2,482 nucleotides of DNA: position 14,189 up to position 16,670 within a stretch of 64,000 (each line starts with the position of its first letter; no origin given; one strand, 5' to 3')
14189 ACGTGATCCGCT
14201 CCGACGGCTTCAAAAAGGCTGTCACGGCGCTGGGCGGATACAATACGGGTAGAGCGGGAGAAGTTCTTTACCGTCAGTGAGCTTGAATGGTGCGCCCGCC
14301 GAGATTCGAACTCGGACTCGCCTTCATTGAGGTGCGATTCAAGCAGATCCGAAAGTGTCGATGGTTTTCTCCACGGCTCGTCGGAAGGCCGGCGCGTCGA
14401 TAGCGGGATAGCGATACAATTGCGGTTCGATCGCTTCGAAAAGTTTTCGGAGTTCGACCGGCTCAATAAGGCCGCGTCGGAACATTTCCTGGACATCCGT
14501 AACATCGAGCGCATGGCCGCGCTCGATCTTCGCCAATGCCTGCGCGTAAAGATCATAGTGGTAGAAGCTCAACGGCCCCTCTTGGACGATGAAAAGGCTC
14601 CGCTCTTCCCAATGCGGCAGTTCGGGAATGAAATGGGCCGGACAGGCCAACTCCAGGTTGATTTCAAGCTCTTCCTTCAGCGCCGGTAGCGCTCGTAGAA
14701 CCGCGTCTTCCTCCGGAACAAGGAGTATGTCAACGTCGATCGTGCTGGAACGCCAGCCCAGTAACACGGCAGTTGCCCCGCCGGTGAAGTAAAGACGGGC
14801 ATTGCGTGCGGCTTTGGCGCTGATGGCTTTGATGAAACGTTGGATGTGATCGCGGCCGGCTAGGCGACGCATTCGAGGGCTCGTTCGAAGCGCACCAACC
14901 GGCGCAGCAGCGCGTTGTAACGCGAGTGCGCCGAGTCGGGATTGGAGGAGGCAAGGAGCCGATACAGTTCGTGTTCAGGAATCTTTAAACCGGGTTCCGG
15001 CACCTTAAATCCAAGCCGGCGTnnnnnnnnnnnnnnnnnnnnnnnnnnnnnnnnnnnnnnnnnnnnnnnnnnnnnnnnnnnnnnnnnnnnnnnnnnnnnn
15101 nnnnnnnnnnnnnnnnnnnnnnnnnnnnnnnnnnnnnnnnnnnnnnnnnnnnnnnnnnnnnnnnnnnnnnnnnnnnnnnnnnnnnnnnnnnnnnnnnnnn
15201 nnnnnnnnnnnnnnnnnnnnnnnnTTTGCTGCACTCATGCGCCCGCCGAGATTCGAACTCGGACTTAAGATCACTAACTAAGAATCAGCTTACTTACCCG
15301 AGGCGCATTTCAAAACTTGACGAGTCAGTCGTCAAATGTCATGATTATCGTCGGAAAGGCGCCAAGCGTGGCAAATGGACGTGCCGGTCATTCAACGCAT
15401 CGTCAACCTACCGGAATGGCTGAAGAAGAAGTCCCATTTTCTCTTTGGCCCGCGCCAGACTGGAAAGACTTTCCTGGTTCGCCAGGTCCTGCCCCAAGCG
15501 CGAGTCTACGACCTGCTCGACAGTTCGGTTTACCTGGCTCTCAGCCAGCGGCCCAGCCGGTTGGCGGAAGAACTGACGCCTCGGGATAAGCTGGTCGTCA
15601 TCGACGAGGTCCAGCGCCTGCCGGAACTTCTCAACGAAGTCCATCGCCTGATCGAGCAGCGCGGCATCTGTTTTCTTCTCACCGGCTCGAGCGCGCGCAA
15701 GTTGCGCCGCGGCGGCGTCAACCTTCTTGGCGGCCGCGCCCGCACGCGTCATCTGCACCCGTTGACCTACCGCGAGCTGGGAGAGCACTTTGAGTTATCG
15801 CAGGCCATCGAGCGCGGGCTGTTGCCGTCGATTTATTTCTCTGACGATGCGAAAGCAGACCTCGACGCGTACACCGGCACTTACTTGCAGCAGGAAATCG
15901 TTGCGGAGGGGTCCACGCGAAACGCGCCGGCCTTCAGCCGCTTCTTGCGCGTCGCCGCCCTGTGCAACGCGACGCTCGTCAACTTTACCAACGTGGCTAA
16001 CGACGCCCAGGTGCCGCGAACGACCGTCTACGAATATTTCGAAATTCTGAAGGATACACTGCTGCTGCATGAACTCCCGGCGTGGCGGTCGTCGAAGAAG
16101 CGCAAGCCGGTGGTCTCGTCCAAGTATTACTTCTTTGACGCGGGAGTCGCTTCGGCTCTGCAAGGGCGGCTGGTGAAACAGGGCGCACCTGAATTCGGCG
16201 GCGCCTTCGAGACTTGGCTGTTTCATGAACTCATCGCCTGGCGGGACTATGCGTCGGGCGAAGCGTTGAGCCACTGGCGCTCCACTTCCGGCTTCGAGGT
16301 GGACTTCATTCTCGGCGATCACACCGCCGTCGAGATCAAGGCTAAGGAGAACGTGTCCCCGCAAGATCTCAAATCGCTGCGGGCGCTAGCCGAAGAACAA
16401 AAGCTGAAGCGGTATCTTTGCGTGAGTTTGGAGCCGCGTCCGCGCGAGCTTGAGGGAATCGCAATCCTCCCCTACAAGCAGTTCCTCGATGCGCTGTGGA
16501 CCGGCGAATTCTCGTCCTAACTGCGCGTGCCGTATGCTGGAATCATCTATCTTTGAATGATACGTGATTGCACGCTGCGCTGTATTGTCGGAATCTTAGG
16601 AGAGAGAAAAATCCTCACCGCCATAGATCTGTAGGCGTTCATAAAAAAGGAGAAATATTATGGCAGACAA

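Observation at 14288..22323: Intact tRNA-Arg(CCG) plus two upstream direct repeats of its 3' end delimit two tandem islets without an integrase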

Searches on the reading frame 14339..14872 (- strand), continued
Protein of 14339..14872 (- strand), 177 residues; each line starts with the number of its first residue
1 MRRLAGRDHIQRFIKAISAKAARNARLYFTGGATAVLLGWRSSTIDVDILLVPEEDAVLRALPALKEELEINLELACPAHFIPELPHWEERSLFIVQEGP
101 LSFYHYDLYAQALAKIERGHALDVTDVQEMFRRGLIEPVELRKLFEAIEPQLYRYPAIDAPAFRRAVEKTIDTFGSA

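Call 82: find_encoding_contigs(protein=P0184, flank=8000, max_places=3)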
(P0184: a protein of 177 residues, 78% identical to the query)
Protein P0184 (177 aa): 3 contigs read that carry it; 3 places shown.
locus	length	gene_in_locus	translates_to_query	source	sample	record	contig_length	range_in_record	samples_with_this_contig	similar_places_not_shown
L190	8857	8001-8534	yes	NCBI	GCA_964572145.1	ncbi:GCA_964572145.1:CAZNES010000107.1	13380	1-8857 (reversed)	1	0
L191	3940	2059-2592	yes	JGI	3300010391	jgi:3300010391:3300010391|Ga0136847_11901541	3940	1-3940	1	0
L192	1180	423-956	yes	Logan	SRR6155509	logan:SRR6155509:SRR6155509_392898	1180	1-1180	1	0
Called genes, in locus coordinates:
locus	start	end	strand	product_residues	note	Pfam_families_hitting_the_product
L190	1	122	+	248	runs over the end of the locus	PF00106:adh_short, PF01370:Epimerase (weak), PF08659:KR, PF13561:adh_short_C2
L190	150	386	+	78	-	PF00550:PP-binding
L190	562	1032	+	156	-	PF02502:LacAB_rpiB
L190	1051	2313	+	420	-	PF00464:SHMT, PF00155:Aminotran_1_2, PF01212:Beta_elim_lyase (faint)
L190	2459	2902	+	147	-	PF22811:Zn_ribbon_NrdR (weak), PF03477:ATP-cone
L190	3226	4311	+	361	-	PF00383:dCMP_cyt_deam_1, PF14437:MafB19-deam, PF01872:RibD_C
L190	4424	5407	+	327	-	PF13458:Peripla_BP_6 (faint), PF04392:ABC_sub_bind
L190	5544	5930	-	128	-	-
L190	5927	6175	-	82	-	PF04255:DUF433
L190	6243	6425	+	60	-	-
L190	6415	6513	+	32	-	-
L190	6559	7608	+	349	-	PF04392:ABC_sub_bind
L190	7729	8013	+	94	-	-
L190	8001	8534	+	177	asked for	PF19502:DUF6036 (weak)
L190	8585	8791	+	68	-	PF04392:ABC_sub_bind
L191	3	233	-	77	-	?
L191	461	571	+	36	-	-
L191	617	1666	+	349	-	PF04392:ABC_sub_bind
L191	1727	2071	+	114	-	-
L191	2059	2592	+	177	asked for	PF19502:DUF6036 (weak)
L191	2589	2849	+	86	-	PF04392:ABC_sub_bind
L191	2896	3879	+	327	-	PF04392:ABC_sub_bind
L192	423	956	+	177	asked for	PF19502:DUF6036 (weak)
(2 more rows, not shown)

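Call 94: search_dna_similar(query=window:14339-14872:-, collection=plasmids, mode=protein, max_rows=8)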
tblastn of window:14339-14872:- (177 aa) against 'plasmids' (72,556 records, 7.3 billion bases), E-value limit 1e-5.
Records with a match: 4; places in all: 4; records where one place covers at least 80% of the query: 4.
Best place of each record, by identity: <60% 4.
By first word of the organism name: Leptolyngbya 4.
By predicted mobility (MOB-suite, as given by PLSDB): non-mobilizable 4.
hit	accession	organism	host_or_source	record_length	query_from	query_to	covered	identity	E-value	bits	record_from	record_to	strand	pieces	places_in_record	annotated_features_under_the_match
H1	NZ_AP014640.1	Leptolyngbya boryana IAM M-101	-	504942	1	172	97%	45.9%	8e-45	164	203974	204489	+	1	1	DUF6036 family nucleotidyltransferase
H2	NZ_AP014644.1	Leptolyngbya boryana dg5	-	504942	1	172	97%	45.9%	8e-45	164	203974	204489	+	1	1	DUF6036 family nucleotidyltransferase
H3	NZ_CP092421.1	Leptolyngbya boryana IU 594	-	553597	1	172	97%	45.9%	8e-45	164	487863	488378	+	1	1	DUF6036 family nucleotidyltransferase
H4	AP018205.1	Leptolyngbya boryana NIES-2135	-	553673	1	172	97%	45.9%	8e-45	164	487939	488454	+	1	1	hypothetical protein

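Call 96: search_protein_families(library=pfam, proteins=[L190:5544-5930:-, L190:5927-6175:-], max_evalue=0.01)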
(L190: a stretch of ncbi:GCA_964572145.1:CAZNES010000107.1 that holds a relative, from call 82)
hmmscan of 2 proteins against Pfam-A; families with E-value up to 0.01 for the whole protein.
L190:5544-5930:- (128 aa): 1 family
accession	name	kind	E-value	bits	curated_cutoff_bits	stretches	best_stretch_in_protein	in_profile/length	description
PF18480.7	DUF5615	-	0.0014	18.9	23.8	1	2-92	3-91/110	Domain of unknown function (DUF5615)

L190:5927-6175:- (82 aa): 1 family
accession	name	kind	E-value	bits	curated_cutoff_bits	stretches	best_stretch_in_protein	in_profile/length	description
PF04255.20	DUF433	-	1.4e-09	38.1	23.6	1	13-64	4-54/56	Protein of unknown function (DUF433)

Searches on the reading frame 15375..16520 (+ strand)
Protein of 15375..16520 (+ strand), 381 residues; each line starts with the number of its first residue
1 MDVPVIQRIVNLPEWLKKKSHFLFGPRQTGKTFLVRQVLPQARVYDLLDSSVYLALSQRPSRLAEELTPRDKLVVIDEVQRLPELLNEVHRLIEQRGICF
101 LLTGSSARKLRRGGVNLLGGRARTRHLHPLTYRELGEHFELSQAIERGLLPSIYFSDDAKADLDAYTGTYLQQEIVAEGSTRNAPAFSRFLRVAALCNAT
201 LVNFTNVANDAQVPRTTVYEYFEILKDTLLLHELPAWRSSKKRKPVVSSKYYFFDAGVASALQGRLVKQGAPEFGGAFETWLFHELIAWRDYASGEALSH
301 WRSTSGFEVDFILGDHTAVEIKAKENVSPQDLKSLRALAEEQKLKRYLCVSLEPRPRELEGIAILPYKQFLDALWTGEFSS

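Call 7: search_protein_families(library=pfam, proteins=[window:15375-16520:+], max_evalue=0.01)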
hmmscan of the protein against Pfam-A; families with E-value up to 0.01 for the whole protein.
window:15375-16520:+ (381 aa): 4 families
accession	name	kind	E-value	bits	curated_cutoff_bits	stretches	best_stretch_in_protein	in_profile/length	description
PF13635.12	DUF4143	-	1.1e-29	103.7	28.1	1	173-323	2-159/160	Domain of unknown function (DUF4143)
PF13173.12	AAA_14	-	1.3e-20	74.2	27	1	19-135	3-128/129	AAA domain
PF13401.12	AAA_22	-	4e-07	30.8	27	1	63-105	75-123/130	AAA domain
PF01637.24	ATPase_2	-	0.0041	17.4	33.2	0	13-46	15-48/225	ATPase domain predominantly from Archaea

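Call 25: search_protein_families(library=padloc, proteins=[window:15375-16520:+], max_evalue=0.01)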
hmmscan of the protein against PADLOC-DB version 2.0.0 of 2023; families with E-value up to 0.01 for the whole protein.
window:15375-16520:+ (381 aa): 7 families
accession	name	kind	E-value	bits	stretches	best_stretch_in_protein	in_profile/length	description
PDLC04790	PDC-S01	-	7e-58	194.3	2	141-343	174-387/422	-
PDLC04789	PDC-S01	-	7.7e-41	138.4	1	16-327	15-344/375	-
PDLC04787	PDC-S01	-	1.7e-26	91.1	1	21-371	30-406/412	-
PDLC04791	PDC-S01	-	3.4e-21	73.4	1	19-343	20-371/395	-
PDLC04786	PDC-S01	-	1.8e-13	48.1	2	248-354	305-414/439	-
PDLC04792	PDC-S01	-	3.5e-10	37.1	1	12-106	10-122/452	-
PDLC04788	PDC-S01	-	6.2e-10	36.6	2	11-135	9-150/448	-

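Call 59: find_homologous_proteins(query=window:15375-16520:+, max_evalue=1e-60)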
Query window:15375-16520:+ (381 aa): 7875 proteins with E <= 1e-60 among 8000 candidates; the best 120 are listed.
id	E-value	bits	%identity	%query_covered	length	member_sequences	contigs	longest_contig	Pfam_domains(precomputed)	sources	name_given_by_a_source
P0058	5.4e-253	856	100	100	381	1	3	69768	PF13173.13,PF13635.13,PF13401.13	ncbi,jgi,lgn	ncbi:MAG TPA: AAA family ATPase [Candidatus Binatia bacterium]|jgi:predicted AAA+ superfamily ATPase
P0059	2.3e-217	739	84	100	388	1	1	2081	PF13173.13,PF13635.13,PF13401.13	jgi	-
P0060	1.7e-215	733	84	100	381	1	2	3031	PF13173.13,PF13635.13,PF13401.13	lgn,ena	-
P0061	1.8e-215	733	85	100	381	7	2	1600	PF13173.13,PF13635.13,PF13401.13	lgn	-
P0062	2.8e-215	732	84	100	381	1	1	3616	PF13173.13,PF13635.13,PF13401.13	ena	-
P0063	4.0e-215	732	85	100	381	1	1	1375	PF13173.13,PF13635.13,PF13401.13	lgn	-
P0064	4.0e-215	732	83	100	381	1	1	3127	PF13173.13,PF13635.13,PF13401.13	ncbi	-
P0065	2.0e-214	729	83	100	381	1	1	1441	PF13173.13,PF13635.13,PF13401.13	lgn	-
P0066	3.8e-214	729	84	100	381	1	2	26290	PF13173.13,PF13635.13,PF13401.13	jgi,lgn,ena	-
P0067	1.3e-213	727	83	100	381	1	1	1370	PF13173.13,PF13635.13,PF13401.13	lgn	-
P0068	1.8e-213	726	84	100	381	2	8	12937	PF13173.13,PF13635.13,PF13401.13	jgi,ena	-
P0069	1.8e-213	726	83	100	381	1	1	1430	PF13173.13,PF13635.13,PF13401.13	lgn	-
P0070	6.7e-213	724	83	100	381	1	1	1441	PF13173.13,PF13635.13,PF13401.13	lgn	-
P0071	6.7e-213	724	83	100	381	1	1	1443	PF13173.13,PF13635.13,PF13401.13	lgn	-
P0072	9.0e-213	724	83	100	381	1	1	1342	PF13173.13,PF13635.13,PF13401.13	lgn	-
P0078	1.3e-211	720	82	100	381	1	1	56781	PF13173.13,PF13635.13,PF13401.13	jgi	jgi:predicted AAA+ superfamily ATPase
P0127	7.0e-204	695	80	99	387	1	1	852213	PF13173.13,PF13635.13,PF13401.13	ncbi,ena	-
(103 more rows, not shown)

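Call 60: find_encoding_contigs(protein=P0078, flank=6000, max_places=3)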
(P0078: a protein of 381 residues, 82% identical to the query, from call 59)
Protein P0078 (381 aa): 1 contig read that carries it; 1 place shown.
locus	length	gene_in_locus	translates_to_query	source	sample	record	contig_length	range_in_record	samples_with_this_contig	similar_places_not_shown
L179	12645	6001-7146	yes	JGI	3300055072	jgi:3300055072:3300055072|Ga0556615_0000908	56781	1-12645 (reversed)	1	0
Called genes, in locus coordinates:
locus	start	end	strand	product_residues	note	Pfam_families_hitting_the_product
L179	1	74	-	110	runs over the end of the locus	PF03704:BTAD (weak), PF00515:TPR_1 (faint), PF07719:TPR_2 (faint), PF13428:TPR_14 (faint), PF13432:TPR_16, PF14559:TPR_19 (weak)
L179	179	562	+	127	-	PF01042:Ribonuc_L-PSP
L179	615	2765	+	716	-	PF17191:RecG_wedge, PF01336:tRNA_anti-codon (weak), PF04851:ResIII, PF00270:DEAD, PF00271:Helicase_C, PF19833:RecG_dom3_C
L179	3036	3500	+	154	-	PF04345:Chor_lyase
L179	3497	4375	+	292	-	PF01040:UbiA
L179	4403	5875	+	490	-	PF20695:UbiD_N, PF01977:UbiD, PF20696:UbiD_C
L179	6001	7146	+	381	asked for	PF13173:AAA_14, PF13401:AAA_22 (faint), PF13635:DUF4143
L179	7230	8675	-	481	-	PF02113:Peptidase_S13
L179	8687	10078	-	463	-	PF00753:Lactamase_B, PF12706:Lactamase_B_2, PF10996:Beta-Casp, PF07521:RMMBL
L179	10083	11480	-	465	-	PF00202:Aminotran_3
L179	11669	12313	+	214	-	-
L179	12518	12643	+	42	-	?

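Call 61: find_encoding_contigs(protein=P0066, flank=6000, max_places=3)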
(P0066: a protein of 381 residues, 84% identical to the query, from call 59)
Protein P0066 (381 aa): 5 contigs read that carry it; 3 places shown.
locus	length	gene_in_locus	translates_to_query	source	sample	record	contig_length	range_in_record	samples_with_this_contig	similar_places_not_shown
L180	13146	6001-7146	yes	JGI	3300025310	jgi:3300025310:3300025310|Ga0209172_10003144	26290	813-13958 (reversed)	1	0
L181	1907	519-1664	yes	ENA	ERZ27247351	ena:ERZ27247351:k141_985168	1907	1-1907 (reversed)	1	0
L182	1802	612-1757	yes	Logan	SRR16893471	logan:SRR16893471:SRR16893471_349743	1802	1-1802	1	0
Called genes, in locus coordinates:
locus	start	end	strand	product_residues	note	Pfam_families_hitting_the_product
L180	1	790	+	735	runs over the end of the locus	PF05226:CHASE2, PF00211:Guanylate_cyc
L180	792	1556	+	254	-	PF23023:Anti-Pycsar_Apyc1, PF00753:Lactamase_B, PF12706:Lactamase_B_2, PF02112:PDEase_II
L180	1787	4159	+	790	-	PF01590:GAF, PF05157:MshEN, PF00437:T2SSE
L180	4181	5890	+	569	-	PF01590:GAF, PF13185:GAF_2, PF13492:GAF_3 (faint), PF01966:HD (weak), PF13487:HD_5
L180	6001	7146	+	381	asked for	PF13173:AAA_14, PF13401:AAA_22 (faint), PF13635:DUF4143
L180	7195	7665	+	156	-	PF13487:HD_5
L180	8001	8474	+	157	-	PF07963:N_methyl, PF00114:Pilin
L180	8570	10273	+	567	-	PF07719:TPR_2 (faint), PF13428:TPR_14 (faint), PF14559:TPR_19 (faint), PF00515:TPR_1 (faint), PF13174:TPR_6 (faint), PF13424:TPR_12 (faint)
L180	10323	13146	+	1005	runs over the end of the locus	PF01564:Spermine_synth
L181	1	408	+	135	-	?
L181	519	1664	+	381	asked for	PF13173:AAA_14, PF13401:AAA_22 (faint), PF13635:DUF4143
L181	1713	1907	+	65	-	?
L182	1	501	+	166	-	?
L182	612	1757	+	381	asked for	PF13173:AAA_14, PF13401:AAA_22 (faint), PF13635:DUF4143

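Call 62: find_encoding_contigs(protein=P0127, flank=6000, max_places=3)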
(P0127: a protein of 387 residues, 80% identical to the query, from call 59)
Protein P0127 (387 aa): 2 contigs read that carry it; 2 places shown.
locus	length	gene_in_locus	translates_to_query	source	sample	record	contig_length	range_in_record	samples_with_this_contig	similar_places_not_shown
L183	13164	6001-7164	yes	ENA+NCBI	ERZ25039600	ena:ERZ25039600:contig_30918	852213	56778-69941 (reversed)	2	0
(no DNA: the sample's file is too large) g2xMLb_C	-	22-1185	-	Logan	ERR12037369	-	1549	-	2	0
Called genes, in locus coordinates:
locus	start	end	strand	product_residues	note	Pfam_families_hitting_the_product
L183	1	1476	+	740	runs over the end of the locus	PF00378:ECH_1, PF16113:ECH_2, PF02737:3HCDH_N, PF00725:3HCDH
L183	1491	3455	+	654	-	PF02771:Acyl-CoA_dh_N, PF02770:Acyl-CoA_dh_M, PF00441:Acyl-CoA_dh_1, PF08028:Acyl-CoA_dh_2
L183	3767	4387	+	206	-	PF13860:FlgD_ig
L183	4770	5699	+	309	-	-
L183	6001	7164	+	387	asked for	PF13173:AAA_14, PF13401:AAA_22 (faint), PF13635:DUF4143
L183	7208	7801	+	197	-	-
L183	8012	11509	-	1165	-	PF11721:Malectin, PF08757:CotH, PF00932:LTD, PF13860:FlgD_ig (weak)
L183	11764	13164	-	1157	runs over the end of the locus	-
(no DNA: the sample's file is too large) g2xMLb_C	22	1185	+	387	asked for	PF13173:AAA_14, PF13401:AAA_22 (faint), PF13635:DUF4143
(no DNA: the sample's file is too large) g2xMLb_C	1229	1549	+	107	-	?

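Call 74: search_protein_families(library=ncbifam, proteins=[window:15375-16520:+], max_evalue=0.01)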
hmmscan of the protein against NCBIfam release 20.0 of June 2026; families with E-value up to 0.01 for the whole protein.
window:15375-16520:+ (381 aa): 1 family
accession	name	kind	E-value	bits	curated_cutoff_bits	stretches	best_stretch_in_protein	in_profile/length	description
TIGR03420.1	DnaA_homol_Hda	equivalog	0.0083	15.7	194.8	0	7-83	27-103/226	DnaA regulatory inactivator Hda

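Call 95: search_dna_similar(query=window:15375-16520:+, collection=plasmids, mode=protein, max_rows=8)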
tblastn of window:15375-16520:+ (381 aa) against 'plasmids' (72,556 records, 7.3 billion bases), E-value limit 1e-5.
Records with a match: 282; places in all: 298; records where one place covers at least 80% of the query: 261.
Best place of each record, by identity: <60% 282.
By first word of the organism name: Rhizobium 52; Agrobacterium 38; Moraxella 29; Thermus 19; Sinorhizobium 9; Ensifer 9; Sulfitobacter 7; Runella 6; Paracoccus 5; Dinoroseobacter 5; and 63 more.
By predicted mobility (MOB-suite, as given by PLSDB): non-mobilizable 132; conjugative 103; mobilizable 47.
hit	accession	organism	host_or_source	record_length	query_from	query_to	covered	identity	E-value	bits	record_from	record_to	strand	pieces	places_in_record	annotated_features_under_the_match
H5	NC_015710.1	Simkania negevensis Z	-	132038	18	369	92%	38.0%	1e-50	189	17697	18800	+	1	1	AAA family ATPase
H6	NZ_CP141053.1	Paracoccus denitrificans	-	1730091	23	370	91%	30.7%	3e-14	82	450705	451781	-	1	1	none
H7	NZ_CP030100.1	Roseovarius sp. AK1035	cell culture,culture of Roseovarius sp. ...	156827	23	374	92%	30.0%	2e-16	89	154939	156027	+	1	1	ATP-binding protein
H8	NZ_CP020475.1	Roseovarius mucosus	Skeletonema marinoi strain RO5AC,Cell ...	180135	23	374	92%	30.0%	2e-16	89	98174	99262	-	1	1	ATP-binding protein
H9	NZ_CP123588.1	Alisedimentitalea scapharcae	Anadara broughtonii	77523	23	374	92%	30.0%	5e-16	87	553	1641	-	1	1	ATP-binding protein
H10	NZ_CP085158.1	Pseudosulfitobacter sp. DSM 107133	cell culture,Seawater from the North ...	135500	23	374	92%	30.0%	5e-16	87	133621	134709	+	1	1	ATP-binding protein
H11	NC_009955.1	Dinoroseobacter shibae DFL 12 = DSM 16493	-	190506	23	374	92%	30.0%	5e-16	87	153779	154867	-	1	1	ATP-binding protein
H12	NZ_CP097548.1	Dinoroseobacter shibae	Alexandrium ostenfeldii,pure culture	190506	23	374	92%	30.0%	5e-16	87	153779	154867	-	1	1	ATP-binding protein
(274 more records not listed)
